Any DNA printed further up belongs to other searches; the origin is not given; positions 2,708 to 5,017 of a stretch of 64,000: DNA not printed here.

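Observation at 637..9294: Phosphonate (probably 2-hydroxyethylphosphonate) surface-glycopolymer decoration cassette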

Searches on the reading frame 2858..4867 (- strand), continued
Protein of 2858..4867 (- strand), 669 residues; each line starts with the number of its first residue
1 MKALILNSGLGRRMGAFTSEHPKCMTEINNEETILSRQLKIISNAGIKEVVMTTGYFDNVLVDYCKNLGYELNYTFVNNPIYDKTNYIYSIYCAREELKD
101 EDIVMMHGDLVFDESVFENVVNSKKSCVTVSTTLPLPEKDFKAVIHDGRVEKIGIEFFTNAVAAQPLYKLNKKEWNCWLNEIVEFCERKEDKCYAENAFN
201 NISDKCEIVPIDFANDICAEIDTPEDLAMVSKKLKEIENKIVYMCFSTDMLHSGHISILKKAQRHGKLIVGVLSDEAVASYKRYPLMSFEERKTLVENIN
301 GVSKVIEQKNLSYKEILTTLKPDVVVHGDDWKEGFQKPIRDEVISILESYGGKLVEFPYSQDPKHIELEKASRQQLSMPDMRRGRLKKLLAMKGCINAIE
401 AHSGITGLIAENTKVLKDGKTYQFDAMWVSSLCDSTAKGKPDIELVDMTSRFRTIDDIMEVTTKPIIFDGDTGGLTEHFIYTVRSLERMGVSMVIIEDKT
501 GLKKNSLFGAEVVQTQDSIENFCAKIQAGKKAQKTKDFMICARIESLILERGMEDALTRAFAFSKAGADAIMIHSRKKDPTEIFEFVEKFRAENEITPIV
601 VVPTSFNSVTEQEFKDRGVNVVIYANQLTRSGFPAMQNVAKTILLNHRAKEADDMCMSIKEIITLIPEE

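Call 79: list_cluster_members(proteins=[P0001, window:2858-4867:-, P0241, window:1757-2854:-, window:9064-9294:+])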
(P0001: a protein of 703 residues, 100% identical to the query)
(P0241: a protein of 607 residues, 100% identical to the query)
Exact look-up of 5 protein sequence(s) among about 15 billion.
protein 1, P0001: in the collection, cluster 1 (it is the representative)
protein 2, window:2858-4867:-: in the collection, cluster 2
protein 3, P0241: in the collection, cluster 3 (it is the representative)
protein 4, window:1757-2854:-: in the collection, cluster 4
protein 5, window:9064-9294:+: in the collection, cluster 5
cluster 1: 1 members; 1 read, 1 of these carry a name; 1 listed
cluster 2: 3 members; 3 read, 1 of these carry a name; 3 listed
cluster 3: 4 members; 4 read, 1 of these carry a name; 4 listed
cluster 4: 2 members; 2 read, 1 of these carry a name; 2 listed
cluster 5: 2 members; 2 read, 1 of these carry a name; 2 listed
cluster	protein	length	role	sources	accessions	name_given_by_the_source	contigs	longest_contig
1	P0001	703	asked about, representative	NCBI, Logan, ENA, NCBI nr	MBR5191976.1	MAG: membrane protein insertase YidC [Clostridia bacterium] | membrane protein insertase YidC [Clostridia bacterium]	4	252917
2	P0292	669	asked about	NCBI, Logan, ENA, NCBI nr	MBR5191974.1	MAG: phosphoenolpyruvate mutase [Clostridia bacterium] | phosphoenolpyruvate mutase [Clostridia bacterium]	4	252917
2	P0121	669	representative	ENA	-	-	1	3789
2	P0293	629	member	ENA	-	-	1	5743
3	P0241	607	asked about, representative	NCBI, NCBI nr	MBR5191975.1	MAG: hypothetical protein IKW33_01025 [Clostridia bacterium] | hypothetical protein [Clostridia bacterium]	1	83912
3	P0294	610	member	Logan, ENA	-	-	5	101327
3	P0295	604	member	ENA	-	-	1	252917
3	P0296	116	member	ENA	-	-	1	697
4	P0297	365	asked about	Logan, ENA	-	-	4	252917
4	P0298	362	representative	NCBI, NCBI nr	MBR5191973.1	MAG: phosphonoacetaldehyde reductase [Clostridia bacterium] | phosphonoacetaldehyde reductase [Clostridia bacterium]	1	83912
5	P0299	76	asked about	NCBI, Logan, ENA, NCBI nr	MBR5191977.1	MAG: hypothetical protein IKW33_01035 [Clostridia bacterium] | hypothetical protein [Clostridia bacterium]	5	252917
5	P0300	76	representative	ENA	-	-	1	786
